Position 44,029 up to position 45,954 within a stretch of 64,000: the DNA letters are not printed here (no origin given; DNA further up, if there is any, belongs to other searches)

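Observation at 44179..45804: Zinc-finger / trunk(vWA) / beta-sandwich protein with Sec23/24-like motifs but an intact MIDAS and no helical/gelsolin domains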

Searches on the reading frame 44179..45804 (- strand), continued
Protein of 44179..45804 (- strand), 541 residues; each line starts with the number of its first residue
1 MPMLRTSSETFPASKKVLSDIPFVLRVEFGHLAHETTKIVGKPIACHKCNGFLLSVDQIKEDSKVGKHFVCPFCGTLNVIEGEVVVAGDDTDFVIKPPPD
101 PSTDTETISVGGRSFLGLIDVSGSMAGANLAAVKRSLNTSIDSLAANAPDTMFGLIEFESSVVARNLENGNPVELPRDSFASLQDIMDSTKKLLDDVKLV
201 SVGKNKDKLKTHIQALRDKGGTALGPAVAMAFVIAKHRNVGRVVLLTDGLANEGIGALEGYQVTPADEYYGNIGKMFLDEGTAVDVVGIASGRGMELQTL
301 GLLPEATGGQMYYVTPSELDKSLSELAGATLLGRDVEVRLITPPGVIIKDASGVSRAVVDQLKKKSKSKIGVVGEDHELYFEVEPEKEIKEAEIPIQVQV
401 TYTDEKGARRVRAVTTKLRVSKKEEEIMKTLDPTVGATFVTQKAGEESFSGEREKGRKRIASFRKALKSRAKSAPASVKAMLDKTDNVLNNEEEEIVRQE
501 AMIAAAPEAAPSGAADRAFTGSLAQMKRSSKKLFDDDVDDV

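Call 22: search_protein_families(library=pfam, proteins=[P0122, P0125, P0126, P0132, P0139, P0160, P0164, P0166, P0190, P0208], max_evalue=0.01)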
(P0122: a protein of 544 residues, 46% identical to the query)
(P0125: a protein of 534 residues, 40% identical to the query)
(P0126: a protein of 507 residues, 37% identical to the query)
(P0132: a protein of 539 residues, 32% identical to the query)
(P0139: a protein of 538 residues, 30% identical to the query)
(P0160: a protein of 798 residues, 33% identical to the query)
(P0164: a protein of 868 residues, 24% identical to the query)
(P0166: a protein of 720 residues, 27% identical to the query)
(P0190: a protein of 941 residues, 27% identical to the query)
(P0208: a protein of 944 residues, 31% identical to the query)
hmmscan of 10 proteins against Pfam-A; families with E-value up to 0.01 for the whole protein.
P0122 (544 aa): 4 families
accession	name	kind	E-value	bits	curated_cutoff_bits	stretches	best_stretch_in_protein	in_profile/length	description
PF00092.34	VWA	-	1.6e-09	38.7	23.8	1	116-305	3-155/174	von Willebrand factor type A domain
PF04811.21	Sec23_trunk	-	2.1e-09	37.8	27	1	118-314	9-221/241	Sec23/Sec24 trunk domain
PF13519.12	VWA_2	-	1.1e-06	29.6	27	1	116-165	2-52/107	von Willebrand factor type A domain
PF08033.17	Sec23_BS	-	1.2e-06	29.5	33.5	1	335-420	3-85/86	Sec23/Sec24 beta-sandwich domain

P0125 (534 aa): 5 families
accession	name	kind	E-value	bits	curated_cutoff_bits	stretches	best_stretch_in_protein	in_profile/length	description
PF04811.21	Sec23_trunk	-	1.5e-11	44.9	27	1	110-306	9-222/241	Sec23/Sec24 trunk domain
PF00092.34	VWA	-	6.8e-08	33.4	23.8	1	108-296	3-155/174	von Willebrand factor type A domain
PF13519.12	VWA_2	-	2.9e-07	31.5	27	1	108-155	2-50/107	von Willebrand factor type A domain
PF08033.17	Sec23_BS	-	4.5e-06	27.6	33.5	1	327-410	4-86/86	Sec23/Sec24 beta-sandwich domain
PF04810.20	zf-Sec23_Sec24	-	0.002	18.5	25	1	41-81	1-38/39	Sec23/Sec24 zinc finger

P0126 (507 aa): 7 families
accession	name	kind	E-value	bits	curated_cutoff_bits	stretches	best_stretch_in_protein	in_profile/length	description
PF04811.21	Sec23_trunk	-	1.1e-08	35.4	27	1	105-297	9-220/241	Sec23/Sec24 trunk domain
PF00092.34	VWA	-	1.7e-05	25.5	23.8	1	102-152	2-52/174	von Willebrand factor type A domain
PF13519.12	VWA_2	-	0.00011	23.2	27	1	102-235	1-106/107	von Willebrand factor type A domain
PF08033.17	Sec23_BS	-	0.00024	22.1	33.5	1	319-405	3-86/86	Sec23/Sec24 beta-sandwich domain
PF08271.17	Zn_Ribbon_TF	-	0.0034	17.4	29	0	58-69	1-12/43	TFIIB zinc-binding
PF04810.20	zf-Sec23_Sec24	-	0.0038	17.7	25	1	34-71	2-37/39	Sec23/Sec24 zinc finger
PF13248.11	Zn_ribbon_3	-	0.004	17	27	0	57-68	2-12/26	zinc-ribbon domain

P0132 (539 aa): 4 families
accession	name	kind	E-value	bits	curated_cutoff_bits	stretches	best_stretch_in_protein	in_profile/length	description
PF08033.17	Sec23_BS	-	4.7e-08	33.9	33.5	1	341-421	3-81/86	Sec23/Sec24 beta-sandwich domain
PF04811.21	Sec23_trunk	-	2.6e-06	27.6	27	1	121-320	9-221/241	Sec23/Sec24 trunk domain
PF00092.34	VWA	-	1.9e-05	25.4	23.8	1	118-320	2-161/174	von Willebrand factor type A domain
PF13519.12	VWA_2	-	0.00059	20.9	27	1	121-194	4-72/107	von Willebrand factor type A domain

P0139 (538 aa): 5 families
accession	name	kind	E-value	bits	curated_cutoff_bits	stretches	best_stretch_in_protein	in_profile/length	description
PF04811.21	Sec23_trunk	-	2e-10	41.1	27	1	122-262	9-152/241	Sec23/Sec24 trunk domain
PF13519.12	VWA_2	-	6.2e-09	36.9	27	1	119-172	1-55/107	von Willebrand factor type A domain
PF00092.34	VWA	-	1.7e-06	28.8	23.8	1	118-167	1-50/174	von Willebrand factor type A domain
PF08033.17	Sec23_BS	-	4.1e-06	27.7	33.5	1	340-420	2-84/86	Sec23/Sec24 beta-sandwich domain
PF04810.20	zf-Sec23_Sec24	-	0.0085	16.5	25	0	44-80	1-34/39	Sec23/Sec24 zinc finger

P0160 (798 aa): 2 families
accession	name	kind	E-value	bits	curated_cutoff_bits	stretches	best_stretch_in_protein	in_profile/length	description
PF04811.21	Sec23_trunk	-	7.9e-11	42.4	27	1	358-542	20-221/241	Sec23/Sec24 trunk domain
PF13519.12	VWA_2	-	6.7e-05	23.9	27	0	358-396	19-53/107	von Willebrand factor type A domain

P0164 (868 aa): 10 families
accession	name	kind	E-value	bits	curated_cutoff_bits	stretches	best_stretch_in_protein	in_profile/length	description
PF00071.28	Ras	-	9.5e-48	162.3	21.6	2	44-162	44-161/162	Ras family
PF08477.19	Roc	-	8.9e-19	68.3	27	2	37-116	44-119/119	Ras of Complex, Roc, domain of DAPkinase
PF13519.12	VWA_2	-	1e-08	36.2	27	1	404-502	2-73/107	von Willebrand factor type A domain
PF00025.27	Arf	-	1.1e-08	35.2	22.3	1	50-160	60-173/174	ADP-ribosylation factor family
PF04811.21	Sec23_trunk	-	5.2e-06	26.7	27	1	443-639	21-229/241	Sec23/Sec24 trunk domain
PF03193.22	RsgA_GTPase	-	4.8e-05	23.7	30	1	75-190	26-129/174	RsgA GTPase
PF08033.17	Sec23_BS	-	0.00014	22.8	33.5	1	679-736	31-85/86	Sec23/Sec24 beta-sandwich domain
PF00009.33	GTP_EFTU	-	0.0015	18.6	26.5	1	45-162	66-187/188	Elongation factor Tu GTP binding domain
PF13479.12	AAA_24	-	0.0032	17.8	27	1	167-208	2-42/195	AAA domain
PF04810.20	zf-Sec23_Sec24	-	0.0049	17.3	25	1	321-359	1-34/39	Sec23/Sec24 zinc finger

P0166 (720 aa): 4 families
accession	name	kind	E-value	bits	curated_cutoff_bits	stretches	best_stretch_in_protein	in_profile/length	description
PF13519.12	VWA_2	-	2.3e-08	35.1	27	1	146-196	1-52/107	von Willebrand factor type A domain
PF04811.21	Sec23_trunk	-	2.9e-08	34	27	1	147-344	7-222/241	Sec23/Sec24 trunk domain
PF00092.34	VWA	-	6.6e-08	33.4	23.8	1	146-195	2-51/174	von Willebrand factor type A domain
PF08033.17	Sec23_BS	-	0.00018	22.5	33.5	1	401-463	33-86/86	Sec23/Sec24 beta-sandwich domain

P0190 (941 aa): 3 families
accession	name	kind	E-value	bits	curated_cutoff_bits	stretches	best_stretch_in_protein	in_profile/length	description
PF04811.21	Sec23_trunk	-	1.8e-09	38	27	1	505-688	21-221/241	Sec23/Sec24 trunk domain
PF13519.12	VWA_2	-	0.0009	20.3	27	0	503-551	18-62/107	von Willebrand factor type A domain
PF04810.20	zf-Sec23_Sec24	-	0.0078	16.7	25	0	383-418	1-34/39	Sec23/Sec24 zinc finger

P0208 (944 aa): 8 families
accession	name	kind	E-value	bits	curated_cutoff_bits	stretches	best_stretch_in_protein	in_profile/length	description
PF00071.28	Ras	-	1.9e-52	177.5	21.6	2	39-164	36-160/162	Ras family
PF08477.19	Roc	-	8.3e-17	62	27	2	46-119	51-119/119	Ras of Complex, Roc, domain of DAPkinase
PF04811.21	Sec23_trunk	-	2.4e-06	27.8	27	1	500-696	11-222/241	Sec23/Sec24 trunk domain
PF04810.20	zf-Sec23_Sec24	-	5.5e-06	26.8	25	1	373-406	1-35/39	Sec23/Sec24 zinc finger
PF13519.12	VWA_2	-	0.00018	22.6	27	0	576-630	48-106/107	von Willebrand factor type A domain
PF00025.27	Arf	-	0.00064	19.7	22.3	0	52-127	59-137/174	ADP-ribosylation factor family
PF03193.22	RsgA_GTPase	-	0.00082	19.7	30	1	109-192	54-128/174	RsgA GTPase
PF00009.33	GTP_EFTU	-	0.0014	18.7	26.5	0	47-164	65-186/188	Elongation factor Tu GTP binding domain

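Call 31: search_solved_structures(query=A1, max_evalue=0.01, show_alignments=5)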
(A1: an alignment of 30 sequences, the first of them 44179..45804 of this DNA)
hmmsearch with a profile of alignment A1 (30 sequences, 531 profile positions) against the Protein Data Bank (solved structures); distinct sequences matched with E-value up to 0.01: 28.
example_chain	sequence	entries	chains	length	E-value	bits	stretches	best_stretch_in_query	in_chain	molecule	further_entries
6gni_E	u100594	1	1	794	1.8e-24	89.6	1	41-468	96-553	Protein transport protein SEC24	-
1pcx_A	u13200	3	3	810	1.9e-24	89.5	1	41-468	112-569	Protein transport protein Sec24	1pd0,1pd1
1m2v_B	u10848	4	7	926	2.7e-24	89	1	41-468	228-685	protein transport protein SEC24 | SEC24P | SEC24 isoform 1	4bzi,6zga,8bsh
4bzi_F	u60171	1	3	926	3.9e-24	88.5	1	41-468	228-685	SEC24P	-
9uve_B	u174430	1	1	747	6e-22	81.3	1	8-455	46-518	Protein transport protein Sec24A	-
3egd_B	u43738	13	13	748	6.1e-22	81.3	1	8-455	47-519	Protein transport protein Sec24A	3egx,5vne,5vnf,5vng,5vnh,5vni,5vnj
9ozj_C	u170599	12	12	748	6.1e-22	81.3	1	8-455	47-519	Protein transport protein Sec24A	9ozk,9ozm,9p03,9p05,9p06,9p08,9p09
8hr0_B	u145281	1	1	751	6.1e-22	81.2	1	8-455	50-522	Protein transport protein Sec24A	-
2nup_B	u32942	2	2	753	6.2e-22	81.2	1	8-455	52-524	Protein transport protein Sec24A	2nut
3eh1_A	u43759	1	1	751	9.8e-20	74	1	6-458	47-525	Protein transport protein Sec24B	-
5kyu_B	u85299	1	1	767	3.1e-16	62.4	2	265-461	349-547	Protein transport protein Sec24D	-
3efo_B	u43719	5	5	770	3.2e-16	62.4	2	265-461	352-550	SEC24 related gene family, member D | Protein transport protein Sec24D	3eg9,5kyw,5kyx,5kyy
3eh2_A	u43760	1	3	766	6.8e-16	61.3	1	267-432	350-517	Protein transport protein Sec24C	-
8s05_A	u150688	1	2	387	8.7e-13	51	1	107-172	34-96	Conserved protein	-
9ya0_GA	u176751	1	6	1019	2.4e-10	43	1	390-470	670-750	Transport protein Sec24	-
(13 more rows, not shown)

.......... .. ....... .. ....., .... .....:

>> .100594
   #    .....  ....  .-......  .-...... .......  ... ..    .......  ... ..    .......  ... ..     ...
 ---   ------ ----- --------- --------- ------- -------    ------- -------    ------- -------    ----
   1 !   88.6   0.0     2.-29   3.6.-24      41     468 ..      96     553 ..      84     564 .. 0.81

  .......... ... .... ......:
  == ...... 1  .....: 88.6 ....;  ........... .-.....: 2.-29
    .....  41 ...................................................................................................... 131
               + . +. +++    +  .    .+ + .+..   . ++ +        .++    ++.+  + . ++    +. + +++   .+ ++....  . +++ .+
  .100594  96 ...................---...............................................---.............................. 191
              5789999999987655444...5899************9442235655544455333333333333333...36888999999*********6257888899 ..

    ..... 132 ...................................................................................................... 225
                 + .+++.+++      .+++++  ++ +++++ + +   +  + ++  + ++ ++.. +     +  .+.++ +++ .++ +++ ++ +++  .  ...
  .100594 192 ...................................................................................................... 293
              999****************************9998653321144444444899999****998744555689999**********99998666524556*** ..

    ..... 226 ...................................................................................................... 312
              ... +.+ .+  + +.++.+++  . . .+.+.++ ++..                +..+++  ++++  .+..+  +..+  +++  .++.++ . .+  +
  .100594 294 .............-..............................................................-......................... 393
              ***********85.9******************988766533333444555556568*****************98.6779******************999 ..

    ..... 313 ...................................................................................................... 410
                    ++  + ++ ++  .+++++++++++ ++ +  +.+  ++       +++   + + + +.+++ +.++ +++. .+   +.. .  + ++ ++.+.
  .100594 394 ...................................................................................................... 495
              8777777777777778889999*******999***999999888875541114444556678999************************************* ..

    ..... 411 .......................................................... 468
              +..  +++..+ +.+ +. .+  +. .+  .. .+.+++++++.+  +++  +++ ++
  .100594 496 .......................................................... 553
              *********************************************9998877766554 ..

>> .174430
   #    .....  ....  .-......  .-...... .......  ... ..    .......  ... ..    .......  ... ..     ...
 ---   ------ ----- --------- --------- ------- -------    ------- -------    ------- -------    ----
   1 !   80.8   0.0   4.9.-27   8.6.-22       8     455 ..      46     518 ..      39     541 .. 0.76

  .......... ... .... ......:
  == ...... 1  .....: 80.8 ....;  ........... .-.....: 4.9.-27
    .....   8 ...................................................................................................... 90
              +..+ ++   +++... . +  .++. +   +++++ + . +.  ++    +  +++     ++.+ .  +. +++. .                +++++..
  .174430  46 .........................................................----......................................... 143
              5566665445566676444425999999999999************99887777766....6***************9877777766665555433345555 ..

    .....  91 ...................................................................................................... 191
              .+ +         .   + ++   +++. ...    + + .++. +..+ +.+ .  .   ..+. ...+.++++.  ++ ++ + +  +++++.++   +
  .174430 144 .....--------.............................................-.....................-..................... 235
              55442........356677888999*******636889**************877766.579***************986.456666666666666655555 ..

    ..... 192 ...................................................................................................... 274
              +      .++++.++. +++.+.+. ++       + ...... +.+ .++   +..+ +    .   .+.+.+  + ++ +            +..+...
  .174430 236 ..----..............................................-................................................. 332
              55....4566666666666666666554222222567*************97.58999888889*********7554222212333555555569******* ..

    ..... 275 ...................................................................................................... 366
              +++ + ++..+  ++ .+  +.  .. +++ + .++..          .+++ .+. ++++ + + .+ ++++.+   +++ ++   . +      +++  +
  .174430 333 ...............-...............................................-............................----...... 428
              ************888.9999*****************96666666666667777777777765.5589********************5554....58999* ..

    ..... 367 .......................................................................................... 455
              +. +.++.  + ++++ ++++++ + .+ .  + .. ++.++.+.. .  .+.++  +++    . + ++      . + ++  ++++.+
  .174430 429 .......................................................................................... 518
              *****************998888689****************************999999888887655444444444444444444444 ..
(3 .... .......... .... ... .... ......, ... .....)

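Call 34: list_cluster_members(proteins=[P0163, P0207, P0151, P0161, P0168, P0173, P0127, P0130, P0146, P0169])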
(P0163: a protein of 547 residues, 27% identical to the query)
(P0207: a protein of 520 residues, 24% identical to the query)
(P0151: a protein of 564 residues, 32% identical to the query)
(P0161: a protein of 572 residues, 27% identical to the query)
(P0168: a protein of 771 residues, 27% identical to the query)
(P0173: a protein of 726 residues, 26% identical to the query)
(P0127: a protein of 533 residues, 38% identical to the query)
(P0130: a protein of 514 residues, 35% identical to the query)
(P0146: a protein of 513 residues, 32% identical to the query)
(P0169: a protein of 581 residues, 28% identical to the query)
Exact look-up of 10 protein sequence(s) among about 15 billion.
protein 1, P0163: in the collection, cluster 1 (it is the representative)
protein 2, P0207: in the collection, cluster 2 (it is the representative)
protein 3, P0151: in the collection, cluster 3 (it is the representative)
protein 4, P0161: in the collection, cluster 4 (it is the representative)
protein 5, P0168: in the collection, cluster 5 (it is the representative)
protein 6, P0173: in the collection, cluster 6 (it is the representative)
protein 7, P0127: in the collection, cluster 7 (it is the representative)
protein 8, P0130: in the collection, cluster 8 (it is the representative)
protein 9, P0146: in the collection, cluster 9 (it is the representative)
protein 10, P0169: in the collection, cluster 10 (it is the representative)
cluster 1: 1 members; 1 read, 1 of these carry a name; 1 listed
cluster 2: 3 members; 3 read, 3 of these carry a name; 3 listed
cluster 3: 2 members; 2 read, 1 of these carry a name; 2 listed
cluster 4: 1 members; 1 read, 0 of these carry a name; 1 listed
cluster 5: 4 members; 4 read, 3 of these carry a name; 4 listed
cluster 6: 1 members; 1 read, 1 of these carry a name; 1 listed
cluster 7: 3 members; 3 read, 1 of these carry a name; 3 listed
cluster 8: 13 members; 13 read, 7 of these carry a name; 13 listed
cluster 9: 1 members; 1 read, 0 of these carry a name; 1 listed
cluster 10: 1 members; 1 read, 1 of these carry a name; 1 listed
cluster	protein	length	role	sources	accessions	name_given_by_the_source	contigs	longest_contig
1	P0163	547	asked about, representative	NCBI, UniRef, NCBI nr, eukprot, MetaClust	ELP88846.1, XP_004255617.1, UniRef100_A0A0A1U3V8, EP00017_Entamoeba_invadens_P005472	hypothetical protein EIN_474480 [Entamoeba invadens IP1] | VWFA domain-containing protein n=1 Tax=Entamoeba invadens IP1 TaxID=370355 ... | XP_004255617.1 hypothetical protein EIN_474480 [Entamoeba invadens IP1]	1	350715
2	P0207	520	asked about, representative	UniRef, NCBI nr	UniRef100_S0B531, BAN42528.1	VWFA domain-containing protein n=1 Tax=Entamoeba invadens TaxID=33085 RepID=S0B531_ENTIV | hypothetical protein, conserved [Entamoeba invadens]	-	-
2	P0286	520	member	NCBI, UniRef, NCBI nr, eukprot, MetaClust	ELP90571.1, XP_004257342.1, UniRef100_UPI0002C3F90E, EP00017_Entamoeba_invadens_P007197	hypothetical protein EIN_020200 [Entamoeba invadens IP1] | hypothetical protein n=1 Tax=Entamoeba invadens IP1 TaxID=370355 RepID=UPI0002C3F90E | XP_004257342.1 hypothetical protein EIN_020200 [Entamoeba invadens IP1]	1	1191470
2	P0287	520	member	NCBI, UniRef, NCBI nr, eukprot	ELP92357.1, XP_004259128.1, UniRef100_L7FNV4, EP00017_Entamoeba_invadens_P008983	hypothetical protein EIN_256560 [Entamoeba invadens IP1] | VWFA domain-containing protein n=1 Tax=Entamoeba invadens IP1 TaxID=370355 ... | XP_004259128.1 hypothetical protein EIN_256560 [Entamoeba invadens IP1]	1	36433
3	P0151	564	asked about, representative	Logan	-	-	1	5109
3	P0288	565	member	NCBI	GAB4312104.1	MAG: hypothetical protein Kow0069_12750 [Promethearchaeota archaeon]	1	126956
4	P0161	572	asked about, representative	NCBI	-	-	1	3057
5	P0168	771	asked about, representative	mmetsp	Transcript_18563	Transcript_18563/g.55040 ORF Transcript_18563/g.55040 Transcript_18563/m.55040 ...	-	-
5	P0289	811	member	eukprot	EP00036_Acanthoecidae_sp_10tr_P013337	CAMPEP_0206293784 /NCGR_PEP_ID=MMETSP0106_2-20121207/4315_1 /ASSEMBLY_ACC=CAM_ASM_000206 ...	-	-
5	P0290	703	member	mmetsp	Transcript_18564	Transcript_18564/g.55046 ORF Transcript_18564/g.55046 Transcript_18564/m.55046 ...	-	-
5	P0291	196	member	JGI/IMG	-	-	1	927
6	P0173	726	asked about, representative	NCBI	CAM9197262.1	unnamed protein product [Chrysoparadoxa australica]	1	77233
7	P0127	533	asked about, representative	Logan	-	-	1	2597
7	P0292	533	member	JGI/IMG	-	Mg-chelatase subunit ChlD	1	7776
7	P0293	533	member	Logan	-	-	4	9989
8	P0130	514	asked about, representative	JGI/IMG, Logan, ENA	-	-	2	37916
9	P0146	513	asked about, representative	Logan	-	-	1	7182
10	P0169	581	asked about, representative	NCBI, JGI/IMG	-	hypothetical protein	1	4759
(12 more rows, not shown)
